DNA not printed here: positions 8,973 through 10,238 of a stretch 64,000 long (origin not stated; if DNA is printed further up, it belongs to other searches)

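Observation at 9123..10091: Two paralogous double-HTH (tandem Lrp/AsnC-like) regulators, each divergent from an operon and sharing an upstream 10-mer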

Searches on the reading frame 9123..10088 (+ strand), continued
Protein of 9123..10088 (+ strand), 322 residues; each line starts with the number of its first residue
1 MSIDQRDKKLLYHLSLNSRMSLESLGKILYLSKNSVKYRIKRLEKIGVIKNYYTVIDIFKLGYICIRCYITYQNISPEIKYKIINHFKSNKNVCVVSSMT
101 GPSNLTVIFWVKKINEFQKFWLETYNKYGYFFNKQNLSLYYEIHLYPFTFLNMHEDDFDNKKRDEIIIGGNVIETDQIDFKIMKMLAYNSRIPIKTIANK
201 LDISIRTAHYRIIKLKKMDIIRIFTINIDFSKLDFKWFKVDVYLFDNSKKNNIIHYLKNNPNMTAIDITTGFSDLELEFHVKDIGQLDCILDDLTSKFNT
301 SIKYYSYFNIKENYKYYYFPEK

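Call 35: list_cluster_members(proteins=[P0001, P0021])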
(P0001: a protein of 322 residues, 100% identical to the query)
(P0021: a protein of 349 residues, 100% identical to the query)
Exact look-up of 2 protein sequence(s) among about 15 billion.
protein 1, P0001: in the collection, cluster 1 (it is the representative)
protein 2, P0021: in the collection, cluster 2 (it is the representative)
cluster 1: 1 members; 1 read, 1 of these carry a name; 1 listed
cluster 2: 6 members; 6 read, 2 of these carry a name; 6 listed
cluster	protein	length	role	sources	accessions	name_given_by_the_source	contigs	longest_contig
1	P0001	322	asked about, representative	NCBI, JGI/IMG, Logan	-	Lrp/AsnC family transcriptional regulator, leucine-responsive regulatory protein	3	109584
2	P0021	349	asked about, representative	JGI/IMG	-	hypothetical protein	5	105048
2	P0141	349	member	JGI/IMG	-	hypothetical protein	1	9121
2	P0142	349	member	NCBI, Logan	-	-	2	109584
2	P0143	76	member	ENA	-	-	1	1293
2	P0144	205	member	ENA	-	-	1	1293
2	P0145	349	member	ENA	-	-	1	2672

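Call 41: find_encoding_contigs(protein=P0005, flank=3000, max_places=3)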
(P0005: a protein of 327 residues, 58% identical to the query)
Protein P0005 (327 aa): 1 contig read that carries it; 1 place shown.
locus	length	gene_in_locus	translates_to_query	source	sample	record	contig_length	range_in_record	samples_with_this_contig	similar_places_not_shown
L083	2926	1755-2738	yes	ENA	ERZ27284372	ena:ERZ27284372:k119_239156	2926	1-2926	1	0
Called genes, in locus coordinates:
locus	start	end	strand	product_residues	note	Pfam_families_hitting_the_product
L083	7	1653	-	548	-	PF13517:FG-GAP_3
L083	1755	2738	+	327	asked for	PF01047:MarR (faint), PF08279:HTH_11 (faint), PF12802:MarR_2 (faint), PF13404:HTH_AsnC-type, PF13412:HTH_24, PF13556:HTH_30 (weak), PF13404:HTH_AsnC-type, PF13412:HTH_24, +3 more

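Call 42: find_encoding_contigs(protein=P0002, flank=3000, max_places=3)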
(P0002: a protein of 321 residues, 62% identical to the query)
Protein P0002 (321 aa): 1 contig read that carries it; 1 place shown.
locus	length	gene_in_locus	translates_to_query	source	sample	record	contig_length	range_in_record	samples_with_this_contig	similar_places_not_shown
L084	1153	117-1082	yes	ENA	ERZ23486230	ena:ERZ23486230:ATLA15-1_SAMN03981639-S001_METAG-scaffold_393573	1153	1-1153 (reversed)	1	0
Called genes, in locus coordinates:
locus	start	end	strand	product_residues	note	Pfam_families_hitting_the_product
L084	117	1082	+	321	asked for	PF01022:HTH_5 (faint), PF01047:MarR (faint), PF08279:HTH_11 (faint), PF12802:MarR_2 (faint), PF13404:HTH_AsnC-type, PF13412:HTH_24, PF13404:HTH_AsnC-type, PF13412:HTH_24, +3 more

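Call 43: find_encoding_contigs(protein=P0003, flank=3000, max_places=3)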
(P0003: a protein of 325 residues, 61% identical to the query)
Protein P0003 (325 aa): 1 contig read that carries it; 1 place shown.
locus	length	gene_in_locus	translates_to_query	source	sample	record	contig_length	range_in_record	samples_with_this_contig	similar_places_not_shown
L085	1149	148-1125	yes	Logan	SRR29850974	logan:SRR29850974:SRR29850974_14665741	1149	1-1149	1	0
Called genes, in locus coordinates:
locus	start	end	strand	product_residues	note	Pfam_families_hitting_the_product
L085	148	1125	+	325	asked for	PF01047:MarR (faint), PF08279:HTH_11 (faint), PF12802:MarR_2 (faint), PF12840:HTH_20 (faint), PF13404:HTH_AsnC-type, PF13412:HTH_24, PF13404:HTH_AsnC-type, PF13412:HTH_24, +4 more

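Call 70: search_protein_families(library=pfam, proteins=[L076:4522-5448:-, L083:7-1650:-, L078:3422-5890:-, L082:10507-11469:-, L082:2402-3370:+], max_evalue=0.1)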
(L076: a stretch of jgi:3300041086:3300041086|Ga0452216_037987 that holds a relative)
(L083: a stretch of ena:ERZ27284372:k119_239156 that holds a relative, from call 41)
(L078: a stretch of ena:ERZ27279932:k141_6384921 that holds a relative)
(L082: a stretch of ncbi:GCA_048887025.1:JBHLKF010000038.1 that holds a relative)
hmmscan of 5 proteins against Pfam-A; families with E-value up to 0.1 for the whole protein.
L076:4522-5448:- (308 aa): 2 families
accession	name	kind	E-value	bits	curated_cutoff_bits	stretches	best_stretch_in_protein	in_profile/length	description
PF18911.6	PKD_4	-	0.00073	20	27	1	188-274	3-79/85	PKD domain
PF00801.26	PKD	-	0.0027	18.1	23.5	1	211-264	24-67/80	PKD domain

L083:7-1650:- (547 aa): 7 families
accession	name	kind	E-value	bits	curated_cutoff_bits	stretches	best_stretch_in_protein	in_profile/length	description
PF13517.12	FG-GAP_3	-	7.9e-30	103.7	26.9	5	186-247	1-60/61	FG-GAP-like repeat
PF00801.26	PKD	-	0.00022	21.6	23.5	1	444-496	24-67/80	PKD domain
PF16151.10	DUF4859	-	0.0032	17.8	22.6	0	81-121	39-82/120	Domain of unknown function (DUF4859)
PF01839.29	FG-GAP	-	0.0036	17.6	22.1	1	387-407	6-26/37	FG-GAP repeat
PF22301.2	AUDH_beta_propeller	-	0.01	16.1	27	0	255-302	3-49/179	Aldos-2-ulose dehydratase, beta-propeller domain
PF18911.6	PKD_4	-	0.021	15.3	27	1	436-502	18-76/85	PKD domain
PF07495.19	Y_Y_Y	-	0.033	14.5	26.6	1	465-496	20-48/65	Y_Y_Y domain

L078:3422-5890:- (822 aa): 5 families
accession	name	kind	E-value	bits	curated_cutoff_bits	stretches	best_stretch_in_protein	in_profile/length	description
PF13229.12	Beta_helix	-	5.4e-28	98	25.9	2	561-728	3-147/158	Right handed beta helix region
PF05048.19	NosD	-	8.8e-26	91.1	23.6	1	587-792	15-212/212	Periplasmic copper-binding protein (NosD)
PF00801.26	PKD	-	7.6e-05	23.1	23.5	1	418-487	15-77/80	PKD domain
PF01696.23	Adeno_E1B_55K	-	0.0037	16.4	24.5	1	570-656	124-204/387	Adenovirus EB1 55K protein / large t-antigen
PF18911.6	PKD_4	-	0.027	15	27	1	399-484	2-77/85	PKD domain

L082:10507-11469:- (320 aa): 19 families
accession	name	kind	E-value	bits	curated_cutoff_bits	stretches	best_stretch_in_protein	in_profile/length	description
PF13412.12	HTH_24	-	4.4e-20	71.4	21.9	2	175-220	2-47/48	Winged helix-turn-helix DNA-binding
PF13404.12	HTH_AsnC-type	-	2.7e-19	69.2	27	2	4-44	2-42/42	AsnC-type helix-turn-helix domain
PF01047.28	MarR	-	9.7e-10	38.6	24.6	1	177-216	4-43/59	MarR family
PF12840.13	HTH_20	-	1.6e-07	31.7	27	1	180-215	8-43/51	Helix-turn-helix domain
PF13556.12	HTH_30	-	2.3e-07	30.9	27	1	17-46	10-39/59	PucR C-terminal helix-turn-helix domain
PF08279.18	HTH_11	-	2e-05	24.8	25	1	180-218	4-43/55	HTH domain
PF01022.26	HTH_5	-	0.0025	18.1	22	0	4-50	1-46/47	Bacterial regulatory protein, arsR family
PF04967.18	HTH_10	-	0.0045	17.2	23.1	0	190-215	23-48/53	HTH DNA binding domain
PF04182.18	B-block_TFIIIC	-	0.0056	17.2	22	0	24-50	23-49/73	B-block binding subunit of TFIIIC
PF12802.13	MarR_2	-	0.013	16.1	27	0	177-215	6-45/61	MarR family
PF01710.22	HTH_Tnp_IS630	-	0.019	15.4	21.3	0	184-218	64-98/119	Transposase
PF25212.1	HVO_A0114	-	0.026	14.8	27.6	0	177-221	23-67/84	HVO_A0114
PF13463.12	HTH_27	-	0.039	14.7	22.2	0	10-49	8-48/68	Winged helix DNA-binding domain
PF22167.2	PH0730-like_N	-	0.045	14.3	30.2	0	23-50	19-46/60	PH0730-like, N-terminal domain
PF08461.16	HTH_12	-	0.045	14.1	21.4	0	28-47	27-46/66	Ribonuclease R winged-helix domain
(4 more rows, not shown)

L082:2402-3370:+ (323 aa): 23 families
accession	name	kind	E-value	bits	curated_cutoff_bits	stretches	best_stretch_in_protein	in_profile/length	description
PF13412.12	HTH_24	-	2.1e-17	62.8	21.9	2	178-223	3-48/48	Winged helix-turn-helix DNA-binding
PF13404.12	HTH_AsnC-type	-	1.6e-13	50.6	27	2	178-216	3-41/42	AsnC-type helix-turn-helix domain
PF12840.13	HTH_20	-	8.4e-07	29.3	27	1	10-51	8-49/51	Helix-turn-helix domain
PF13730.12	HTH_36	-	2.4e-06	27.7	25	1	196-222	29-55/55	Helix-turn-helix domain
PF08280.17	HTH_Mga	-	2.4e-05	24.7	23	1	180-216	7-43/59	M protein trans-acting positive regulator (MGA) HTH domain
PF01022.26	HTH_5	-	2.4e-05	24.5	22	1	9-51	5-46/47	Bacterial regulatory protein, arsR family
PF08279.18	HTH_11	-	4e-05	23.8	25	1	192-221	15-44/55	HTH domain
PF12802.13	MarR_2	-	0.00014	22.4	27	1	12-51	11-51/61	MarR family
PF08220.18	HTH_DeoR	-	0.0019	18.3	21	1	183-222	5-44/57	DeoR-like helix-turn-helix domain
PF02082.26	Rrf2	-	0.004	17.8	30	0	182-225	10-56/132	Iron-dependent Transcriptional regulator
PF13545.12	HTH_Crp_2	-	0.0053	17.1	27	0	194-231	24-61/70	Crp-like helix-turn-helix domain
PF09756.15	DDRGK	-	0.011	15.9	27.8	0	177-224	98-145/188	DDRGK domain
PF01399.33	PCI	-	0.014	16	22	0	190-224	37-71/84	PCI domain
PF01978.25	TrmB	-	0.017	15.4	25.6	0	22-52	24-54/68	Sugar-specific transcriptional regulator TrmB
PF00196.25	GerE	-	0.017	15.2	23.5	0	198-217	23-42/57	Bacterial regulatory proteins, luxR family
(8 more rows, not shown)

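Call 72: search_solved_structures(query=A2, max_evalue=0.001)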
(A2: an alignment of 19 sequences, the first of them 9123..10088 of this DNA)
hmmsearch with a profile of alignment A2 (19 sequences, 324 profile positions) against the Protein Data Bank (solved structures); distinct sequences matched with E-value up to 0.001: 34.
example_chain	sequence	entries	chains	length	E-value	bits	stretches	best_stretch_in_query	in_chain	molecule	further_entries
1i1g_A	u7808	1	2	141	6.5e-23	84.5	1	4-130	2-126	TRANSCRIPTIONAL REGULATOR LRPA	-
7fby_A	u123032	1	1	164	9.3e-23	84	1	3-154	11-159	Transcriptional regulatory protein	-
1ri7_A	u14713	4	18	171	1.2e-22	83.6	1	175-293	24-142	Putative transcriptional regulator | Putative HTH-type transcriptional regulator PH1519 | Uncharacterized HTH-type transcriptional regulator PH1519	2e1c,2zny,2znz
2cyy_A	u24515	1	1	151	1.7e-22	83.2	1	4-123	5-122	Putative HTH-type transcriptional regulator PH1519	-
9w4v_A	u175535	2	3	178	3.2e-22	82.2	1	3-146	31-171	Uncharacterized HTH-type transcriptional regulator PH0140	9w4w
2dbb_A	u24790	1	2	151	4e-21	78.6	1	174-314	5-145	Putative HTH-type transcriptional regulator PH0061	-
2efo_A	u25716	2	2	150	1.5e-17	66.9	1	4-124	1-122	150aa long hypothetical transcriptional regulator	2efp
2efq_A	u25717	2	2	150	3e-17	65.9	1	4-124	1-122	150aa long hypothetical transcriptional regulator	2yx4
2e7w_A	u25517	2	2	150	3.2e-17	65.8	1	4-124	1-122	150aa long hypothetical transcriptional regulator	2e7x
2efn_A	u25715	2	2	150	3.4e-17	65.7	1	4-124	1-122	150aa long hypothetical transcriptional regulator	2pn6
2cfx_A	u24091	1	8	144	4.5e-17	65.3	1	175-294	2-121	HTH-TYPE TRANSCRIPTIONAL REGULATOR LRPC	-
2pmh_A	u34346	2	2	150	6e-17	64.9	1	4-124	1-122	150aa long hypothetical transcriptional regulator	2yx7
4pcq_A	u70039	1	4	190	4.1e-16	62.2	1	153-292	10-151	Possible transcriptional regulatory protein (Probably Lrp/AsnC-family)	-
3i4p_A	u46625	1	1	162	1.3e-14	57.2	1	4-130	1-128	Transcriptional regulator, AsnC family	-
8q90_A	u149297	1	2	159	1.8e-14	56.7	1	5-125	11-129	AsnC family transcriptional regulator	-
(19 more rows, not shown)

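Call 86: predict_structure(alignment_id=A2)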
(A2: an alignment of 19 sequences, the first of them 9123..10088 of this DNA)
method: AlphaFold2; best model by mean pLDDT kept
length: 322 residues; sequences in the alignment: 19
mean_pLDDT: 93.3   pTM: 0.88
mean pLDDT of the five models: 93.3, 93.0, 92.7, 92.2, 92.1
residues with pLDDT >= 90: 291; 70-90: 20; 50-70: 7; < 50: 4
segments of 3 or more residues with pLDDT < 50: none
pLDDT, mean of each block of 10 residues (from residue 1): 89 96 96 98 97 96 96 96 97 95 96 96 97 95 92 60 83 95 96 97 98 97 95 95 92 91 93 93 96 95 94 89 75
secondary structure, 60 per line:
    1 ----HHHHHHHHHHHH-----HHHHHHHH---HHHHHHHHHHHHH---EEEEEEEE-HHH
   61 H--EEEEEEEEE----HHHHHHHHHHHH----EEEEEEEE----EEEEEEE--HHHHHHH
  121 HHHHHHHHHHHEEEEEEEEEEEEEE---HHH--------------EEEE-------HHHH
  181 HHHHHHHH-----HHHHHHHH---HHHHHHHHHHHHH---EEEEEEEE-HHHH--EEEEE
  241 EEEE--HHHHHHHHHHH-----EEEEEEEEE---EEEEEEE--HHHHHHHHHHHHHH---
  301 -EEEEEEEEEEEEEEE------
elements in order: H5-16 H22-29 H33-45 E49-56 H58-61 E64-72 H77-88 E93-100 E105-111 H114-131 E132-145 E166-169 H177-188 H194-201 H205-217 E221-228 H230-233 E236-244 H247-257 E263-271 E275-281 H284-297 E302-316
